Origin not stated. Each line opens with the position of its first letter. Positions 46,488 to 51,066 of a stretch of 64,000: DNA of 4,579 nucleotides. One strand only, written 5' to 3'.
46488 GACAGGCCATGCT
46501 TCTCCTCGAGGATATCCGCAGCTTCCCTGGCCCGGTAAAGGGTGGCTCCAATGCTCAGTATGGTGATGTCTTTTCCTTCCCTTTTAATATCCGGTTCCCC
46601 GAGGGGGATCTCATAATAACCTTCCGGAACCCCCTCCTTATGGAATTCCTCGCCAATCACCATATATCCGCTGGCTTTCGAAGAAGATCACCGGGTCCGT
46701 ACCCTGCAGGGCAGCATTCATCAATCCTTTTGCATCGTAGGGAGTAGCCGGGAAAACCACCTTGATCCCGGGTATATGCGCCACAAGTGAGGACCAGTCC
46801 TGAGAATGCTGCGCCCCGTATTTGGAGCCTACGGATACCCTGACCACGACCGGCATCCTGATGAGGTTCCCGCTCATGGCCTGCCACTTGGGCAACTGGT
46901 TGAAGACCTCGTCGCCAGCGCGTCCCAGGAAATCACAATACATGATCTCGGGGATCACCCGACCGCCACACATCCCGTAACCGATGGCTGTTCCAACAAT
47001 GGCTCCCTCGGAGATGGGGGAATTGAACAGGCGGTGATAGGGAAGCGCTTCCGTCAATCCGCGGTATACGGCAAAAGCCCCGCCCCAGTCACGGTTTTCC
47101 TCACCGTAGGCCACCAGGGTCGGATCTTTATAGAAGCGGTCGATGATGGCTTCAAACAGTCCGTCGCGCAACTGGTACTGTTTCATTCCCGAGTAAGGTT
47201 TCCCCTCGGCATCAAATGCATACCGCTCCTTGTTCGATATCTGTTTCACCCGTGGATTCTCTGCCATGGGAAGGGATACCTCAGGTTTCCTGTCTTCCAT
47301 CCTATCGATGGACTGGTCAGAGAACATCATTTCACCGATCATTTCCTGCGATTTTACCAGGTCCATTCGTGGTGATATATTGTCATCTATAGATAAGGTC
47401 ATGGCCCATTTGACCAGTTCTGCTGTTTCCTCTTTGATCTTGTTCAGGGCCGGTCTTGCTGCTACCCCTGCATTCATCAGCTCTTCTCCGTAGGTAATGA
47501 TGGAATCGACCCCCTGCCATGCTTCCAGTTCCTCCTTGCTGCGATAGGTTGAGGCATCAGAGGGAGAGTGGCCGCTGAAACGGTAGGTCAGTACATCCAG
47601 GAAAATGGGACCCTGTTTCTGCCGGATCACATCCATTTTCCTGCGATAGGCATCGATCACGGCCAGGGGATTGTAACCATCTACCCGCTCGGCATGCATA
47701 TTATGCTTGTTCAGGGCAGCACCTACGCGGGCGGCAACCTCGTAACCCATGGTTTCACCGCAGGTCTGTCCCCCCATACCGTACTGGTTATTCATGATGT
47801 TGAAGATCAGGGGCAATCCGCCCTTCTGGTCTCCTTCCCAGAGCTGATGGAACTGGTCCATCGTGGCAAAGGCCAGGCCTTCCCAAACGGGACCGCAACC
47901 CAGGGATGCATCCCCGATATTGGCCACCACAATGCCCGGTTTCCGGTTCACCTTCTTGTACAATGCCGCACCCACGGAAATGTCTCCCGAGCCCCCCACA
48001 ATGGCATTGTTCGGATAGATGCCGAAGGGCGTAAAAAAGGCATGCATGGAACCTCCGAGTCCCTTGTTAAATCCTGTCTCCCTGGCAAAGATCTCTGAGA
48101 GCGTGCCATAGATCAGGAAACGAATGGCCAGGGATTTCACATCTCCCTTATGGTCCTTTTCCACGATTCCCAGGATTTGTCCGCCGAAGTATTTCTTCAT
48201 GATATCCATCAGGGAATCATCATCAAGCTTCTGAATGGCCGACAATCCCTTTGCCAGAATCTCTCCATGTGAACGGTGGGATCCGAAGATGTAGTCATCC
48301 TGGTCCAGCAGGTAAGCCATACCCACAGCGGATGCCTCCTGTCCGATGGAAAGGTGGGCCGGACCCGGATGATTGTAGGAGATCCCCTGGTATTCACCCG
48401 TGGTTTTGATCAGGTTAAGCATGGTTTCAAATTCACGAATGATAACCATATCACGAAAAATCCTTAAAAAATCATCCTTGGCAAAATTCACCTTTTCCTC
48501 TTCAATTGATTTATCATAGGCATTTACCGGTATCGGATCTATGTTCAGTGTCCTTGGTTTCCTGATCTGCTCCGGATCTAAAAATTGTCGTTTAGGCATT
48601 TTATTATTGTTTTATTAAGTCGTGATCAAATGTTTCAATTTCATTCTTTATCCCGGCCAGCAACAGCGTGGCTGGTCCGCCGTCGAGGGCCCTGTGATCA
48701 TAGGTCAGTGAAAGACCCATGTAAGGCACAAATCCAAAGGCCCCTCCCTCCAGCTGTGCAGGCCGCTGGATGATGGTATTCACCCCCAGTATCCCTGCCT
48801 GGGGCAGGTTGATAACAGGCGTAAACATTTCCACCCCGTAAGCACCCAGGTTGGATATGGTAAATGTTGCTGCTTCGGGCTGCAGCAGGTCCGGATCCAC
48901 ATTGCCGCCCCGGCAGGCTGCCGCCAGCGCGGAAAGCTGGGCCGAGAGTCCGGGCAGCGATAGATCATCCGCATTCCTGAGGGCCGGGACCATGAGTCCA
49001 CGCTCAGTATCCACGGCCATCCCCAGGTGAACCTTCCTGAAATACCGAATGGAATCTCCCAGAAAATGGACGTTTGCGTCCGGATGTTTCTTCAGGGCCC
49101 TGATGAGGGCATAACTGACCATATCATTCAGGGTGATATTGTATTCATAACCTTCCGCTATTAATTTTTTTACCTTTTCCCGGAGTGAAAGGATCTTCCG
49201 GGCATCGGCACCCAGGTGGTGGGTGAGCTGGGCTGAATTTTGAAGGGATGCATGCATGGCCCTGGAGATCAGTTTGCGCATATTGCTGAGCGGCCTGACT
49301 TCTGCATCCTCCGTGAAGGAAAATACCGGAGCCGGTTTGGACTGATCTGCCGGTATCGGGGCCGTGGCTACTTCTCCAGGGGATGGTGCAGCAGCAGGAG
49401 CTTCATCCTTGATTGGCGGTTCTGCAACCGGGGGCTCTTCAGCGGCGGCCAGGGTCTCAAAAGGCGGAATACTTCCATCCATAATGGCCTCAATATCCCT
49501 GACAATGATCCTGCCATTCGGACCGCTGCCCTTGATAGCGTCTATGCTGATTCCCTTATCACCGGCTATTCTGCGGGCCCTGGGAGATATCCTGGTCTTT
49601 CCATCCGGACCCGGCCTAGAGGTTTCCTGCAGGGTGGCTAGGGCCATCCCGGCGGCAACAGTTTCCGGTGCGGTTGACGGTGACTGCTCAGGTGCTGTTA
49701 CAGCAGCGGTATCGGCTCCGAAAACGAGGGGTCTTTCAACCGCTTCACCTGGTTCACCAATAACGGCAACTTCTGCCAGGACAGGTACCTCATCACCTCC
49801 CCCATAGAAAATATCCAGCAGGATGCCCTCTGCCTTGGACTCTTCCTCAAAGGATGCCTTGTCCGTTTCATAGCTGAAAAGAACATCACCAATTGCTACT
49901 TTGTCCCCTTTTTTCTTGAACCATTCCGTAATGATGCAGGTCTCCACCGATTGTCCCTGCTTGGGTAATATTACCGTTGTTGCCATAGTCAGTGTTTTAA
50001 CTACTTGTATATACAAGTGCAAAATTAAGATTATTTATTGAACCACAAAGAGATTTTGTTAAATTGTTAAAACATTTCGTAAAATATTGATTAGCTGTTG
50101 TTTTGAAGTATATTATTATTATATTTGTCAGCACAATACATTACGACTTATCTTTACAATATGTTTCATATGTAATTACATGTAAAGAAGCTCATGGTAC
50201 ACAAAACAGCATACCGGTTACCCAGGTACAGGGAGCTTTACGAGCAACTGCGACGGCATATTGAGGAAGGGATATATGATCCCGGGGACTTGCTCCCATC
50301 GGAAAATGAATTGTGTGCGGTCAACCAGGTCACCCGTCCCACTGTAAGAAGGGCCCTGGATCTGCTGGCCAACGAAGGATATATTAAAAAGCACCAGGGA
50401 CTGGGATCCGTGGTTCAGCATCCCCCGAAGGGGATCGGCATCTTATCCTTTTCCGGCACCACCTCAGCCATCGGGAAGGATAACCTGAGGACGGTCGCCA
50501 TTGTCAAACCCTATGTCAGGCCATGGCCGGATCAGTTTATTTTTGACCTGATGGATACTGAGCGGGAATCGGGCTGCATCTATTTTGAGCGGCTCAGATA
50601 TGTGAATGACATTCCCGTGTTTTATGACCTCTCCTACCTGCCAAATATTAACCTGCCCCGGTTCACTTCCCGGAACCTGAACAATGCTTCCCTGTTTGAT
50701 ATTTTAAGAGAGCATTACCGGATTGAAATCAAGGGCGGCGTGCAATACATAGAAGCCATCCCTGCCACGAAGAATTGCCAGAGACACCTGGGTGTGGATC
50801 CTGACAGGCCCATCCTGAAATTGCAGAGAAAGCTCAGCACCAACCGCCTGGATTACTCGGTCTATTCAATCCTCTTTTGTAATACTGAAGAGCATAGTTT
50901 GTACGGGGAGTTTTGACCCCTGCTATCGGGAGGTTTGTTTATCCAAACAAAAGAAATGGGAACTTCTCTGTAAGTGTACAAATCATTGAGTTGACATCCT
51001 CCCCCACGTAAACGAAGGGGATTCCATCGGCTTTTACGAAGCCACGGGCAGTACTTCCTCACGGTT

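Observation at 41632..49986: Tightly packed five-gene operon combining acetoin/2-oxoacid-type E2 and fused E1 alpha-beta with a PHP-like protein, an aldolase/SDR fusion and a Zn-ADH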

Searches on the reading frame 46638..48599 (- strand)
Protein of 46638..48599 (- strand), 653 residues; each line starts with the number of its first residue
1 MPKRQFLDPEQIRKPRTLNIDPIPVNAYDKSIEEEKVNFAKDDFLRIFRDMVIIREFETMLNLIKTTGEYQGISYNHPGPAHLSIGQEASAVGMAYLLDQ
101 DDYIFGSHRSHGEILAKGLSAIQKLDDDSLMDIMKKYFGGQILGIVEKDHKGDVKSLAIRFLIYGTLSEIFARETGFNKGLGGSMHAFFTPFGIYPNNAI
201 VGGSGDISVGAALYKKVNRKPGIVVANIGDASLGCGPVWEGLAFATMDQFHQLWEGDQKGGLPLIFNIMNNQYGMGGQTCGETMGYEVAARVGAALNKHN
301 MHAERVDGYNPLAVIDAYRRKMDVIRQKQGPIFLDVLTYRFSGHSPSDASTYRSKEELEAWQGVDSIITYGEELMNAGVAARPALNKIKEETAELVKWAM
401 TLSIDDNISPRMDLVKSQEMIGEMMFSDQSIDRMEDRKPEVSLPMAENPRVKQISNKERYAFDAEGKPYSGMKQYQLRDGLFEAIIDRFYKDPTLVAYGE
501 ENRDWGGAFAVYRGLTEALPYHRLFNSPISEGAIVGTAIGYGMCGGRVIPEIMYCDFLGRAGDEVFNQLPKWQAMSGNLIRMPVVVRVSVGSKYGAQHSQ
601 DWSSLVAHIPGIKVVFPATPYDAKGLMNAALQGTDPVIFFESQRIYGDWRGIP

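Call 7: search_protein_families(library=pfam, proteins=[window:46638-48599:-], max_evalue=0.01)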
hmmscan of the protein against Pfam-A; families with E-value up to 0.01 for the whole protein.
window:46638-48599:- (653 aa): 2 families
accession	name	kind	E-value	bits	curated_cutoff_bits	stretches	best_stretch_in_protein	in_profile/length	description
PF00676.26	E1_dh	-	2.3e-43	148.7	22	2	166-401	65-289/300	Dehydrogenase E1 component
PF02779.29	Transket_pyr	-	2.6e-27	96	27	1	475-646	3-172/174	Transketolase, pyrimidine binding domain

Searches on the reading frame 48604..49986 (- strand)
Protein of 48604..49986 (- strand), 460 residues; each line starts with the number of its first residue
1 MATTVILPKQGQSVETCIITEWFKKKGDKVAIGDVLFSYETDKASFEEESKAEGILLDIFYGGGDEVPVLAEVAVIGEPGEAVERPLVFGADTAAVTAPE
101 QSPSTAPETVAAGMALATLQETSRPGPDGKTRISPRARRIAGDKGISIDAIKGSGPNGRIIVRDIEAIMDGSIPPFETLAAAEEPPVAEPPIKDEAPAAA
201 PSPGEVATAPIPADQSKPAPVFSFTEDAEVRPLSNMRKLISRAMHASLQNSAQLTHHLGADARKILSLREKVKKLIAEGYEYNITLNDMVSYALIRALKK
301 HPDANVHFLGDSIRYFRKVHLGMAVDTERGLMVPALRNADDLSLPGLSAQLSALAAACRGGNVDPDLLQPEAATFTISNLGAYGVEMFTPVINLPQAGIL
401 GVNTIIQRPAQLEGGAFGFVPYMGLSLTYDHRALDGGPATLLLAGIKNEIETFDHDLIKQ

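Call 7: search_protein_families(library=pfam, proteins=[window:48604-49986:-], max_evalue=0.01)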
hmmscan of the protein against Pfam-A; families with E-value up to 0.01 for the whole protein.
window:48604-49986:- (460 aa): 3 families
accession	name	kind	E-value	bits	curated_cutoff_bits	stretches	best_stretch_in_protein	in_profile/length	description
PF00198.28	2-oxoacid_dh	-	3.5e-60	203.8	23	1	227-453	3-227/232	2-oxoacid dehydrogenases acyltransferase (catalytic domain)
PF02817.22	E3_binding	-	1.9e-12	47.6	23.7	1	132-166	2-36/36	e3 binding domain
PF00364.28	Biotin_lipoyl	-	4.5e-11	42.8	22.1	1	4-69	2-66/73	Biotin-requiring enzyme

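Call 13: search_protein_families(library=ncbifam, proteins=[window:48604-49986:-], max_evalue=0.001)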
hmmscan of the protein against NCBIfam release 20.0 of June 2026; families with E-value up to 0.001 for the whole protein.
window:48604-49986:- (460 aa): 11 families
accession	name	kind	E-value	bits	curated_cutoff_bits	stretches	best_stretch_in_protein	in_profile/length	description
TIGR01349.1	PDHac_trf_mito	equivalog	1.6e-71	241.7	445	1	5-451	2-430/437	pyruvate dehydrogenase complex dihydrolipoamide acetyltransferase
TIGR02927.1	SucB_Actino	equivalog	2.6e-70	237.8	423.45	1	2-454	126-572/579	2-oxoglutarate dehydrogenase, E2 component, dihydrolipoamide succinyltransferase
NF008814.0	PRK11854.1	equivalog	7.9e-67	226.1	722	1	3-454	208-633/637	pyruvate dehydrogenase complex dihydrolipoyllysine-residue acetyltransferase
NF004309.0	PRK05704.1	equivalog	1.5e-65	222.2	449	1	2-452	2-400/408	2-oxoglutarate dehydrogenase complex dihydrolipoyllysine-residue succinyltransferase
TIGR01347.1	sucB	equivalog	1.1e-58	199.4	378.65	2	218-457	165-401/404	dihydrolipoyllysine-residue succinyltransferase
TIGR01348.1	PDHac_trf_long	equivalog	8.8e-52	176.4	552.1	1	5-450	158-579/587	dihydrolipoyllysine-residue acetyltransferase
NF011416.0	PRK14843.1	equivalog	1.3e-46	159.1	429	1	131-452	49-341/347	dihydrolipoamide acetyltransferase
NF008815.0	PRK11857.1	equivalog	5.9e-40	137.6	378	1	130-451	3-300/308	dihydrolipoamide acetyltransferase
NF011457.0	PRK14875.1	equivalog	3.4e-18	65.8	307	1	1-171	2-128/372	acetoin dehydrogenase dihydrolipoyllysine-residue acetyltransferase subunit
NF008907.0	PRK12270.1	equivalog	5.2e-18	64.2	878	1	181-449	81-360/1241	multifunctional oxoglutarate decarboxylase/oxoglutarate dehydrogenase thiamine pyrophosphate-binding subunit/dihydrolipoyllysine-residue suc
NF008854.0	PRK11892.1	equivalog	3.9e-13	48.9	454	1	1-104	1-105/464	pyruvate dehydrogenase complex E1 component subunit beta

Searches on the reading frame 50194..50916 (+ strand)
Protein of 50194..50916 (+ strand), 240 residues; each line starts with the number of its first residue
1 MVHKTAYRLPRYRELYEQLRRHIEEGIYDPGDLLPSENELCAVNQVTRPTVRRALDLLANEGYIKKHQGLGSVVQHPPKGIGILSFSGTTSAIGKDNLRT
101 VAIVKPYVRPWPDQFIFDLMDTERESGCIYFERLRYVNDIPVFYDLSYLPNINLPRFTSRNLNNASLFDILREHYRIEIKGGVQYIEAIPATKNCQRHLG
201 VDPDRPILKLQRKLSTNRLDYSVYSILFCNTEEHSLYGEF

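Call 7: search_protein_families(library=pfam, proteins=[window:50194-50916:+], max_evalue=0.01)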
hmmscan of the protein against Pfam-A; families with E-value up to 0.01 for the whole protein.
window:50194-50916:+ (240 aa): 3 families
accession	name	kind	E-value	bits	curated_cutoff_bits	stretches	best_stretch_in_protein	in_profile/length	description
PF07702.18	UTRA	-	1.3e-18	67.6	23.8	1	116-224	22-130/141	UTRA domain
PF00392.27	GntR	-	1.4e-17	63.5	27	1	12-74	2-64/64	Bacterial regulatory proteins, gntR family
PF08220.18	HTH_DeoR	-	0.0017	18.5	21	1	38-69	18-49/57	DeoR-like helix-turn-helix domain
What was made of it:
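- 50194..50916 (+): GntR/HutC-family regulator (wHTH + UTRA effector domain), divergent from the operon. Pfam GntR 63.5 bits and UTRA 67.6 bits (call 7).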

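Call 13: search_protein_families(library=ncbifam, proteins=[window:50194-50916:+], max_evalue=0.001)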
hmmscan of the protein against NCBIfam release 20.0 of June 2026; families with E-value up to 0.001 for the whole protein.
window:50194-50916:+ (240 aa): 25 families
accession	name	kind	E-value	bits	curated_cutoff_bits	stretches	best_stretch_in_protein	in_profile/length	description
TIGR02404.1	trehalos_R_Bsub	equivalog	2e-27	96.3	211.95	1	12-205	2-196/233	trehalose operon repressor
NF008491.0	PRK11402.1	subfamily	3.6e-26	92.2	269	1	11-232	12-232/243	GntR family transcriptional regulator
NF041547.1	GntR_LSA1692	equivalog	1.6e-23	83.6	275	1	12-211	3-201/233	GntR family transcriptional regulator, LSA1692 subfamily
TIGR02018.2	his_ut_repres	equivalog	2e-23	83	220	1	12-223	1-210/226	histidine utilization transcriptional repressor HutC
TIGR02325.1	C_P_lyase_phnF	equivalog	2.8e-20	72.9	156.8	1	11-211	9-209/238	phosphonate metabolism transcriptional regulator PhnF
NF007292.0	PRK09764.1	equivalog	5.3e-19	68.3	281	1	8-210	3-204/240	GntR family transcriptional regulator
TIGR03337.1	phnR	equivalog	8.7e-19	68.1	296.75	1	11-212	2-202/231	phosphonate utilization transcriptional regulator PhnR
NF007486.0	PRK10079.1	equivalog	1.6e-16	60.8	363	1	3-216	6-215/241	phosphonate metabolism transcriptional regulator PhnF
NF052282.1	PLP_TF_PdxR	equivalog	3.1e-14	52.9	320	1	11-76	2-67/448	MocR-like pyridoxine biosynthesis transcription factor PdxR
NF011575.0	PRK14999.1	equivalog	1.2e-11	44.4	424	1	9-214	11-214/241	histidine utilization repressor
NF052290.2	MocR_like_YczR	exception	1.2e-11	44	487.4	1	9-79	18-88/458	MocR-like transcription factor YczR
NF052281.1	rhizopine_MocR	equivalog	7.4e-11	41.4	650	1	7-76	15-84/479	rhizopine catabolism transcriptional regulator MocR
NF003011.0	PRK03837.1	subfamily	1.4e-10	41.2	260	1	13-79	16-82/241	transcriptional regulator NanR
NF052441.1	TransRegRv0792c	equivalog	2.6e-09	36.7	400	1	13-212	19-218/260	Rv0792c family HTH-type transcriptional regulator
NF008571.0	PRK11523.1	equivalog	9.1e-08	31.8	396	1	12-72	10-70/258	transcriptional regulator ExuR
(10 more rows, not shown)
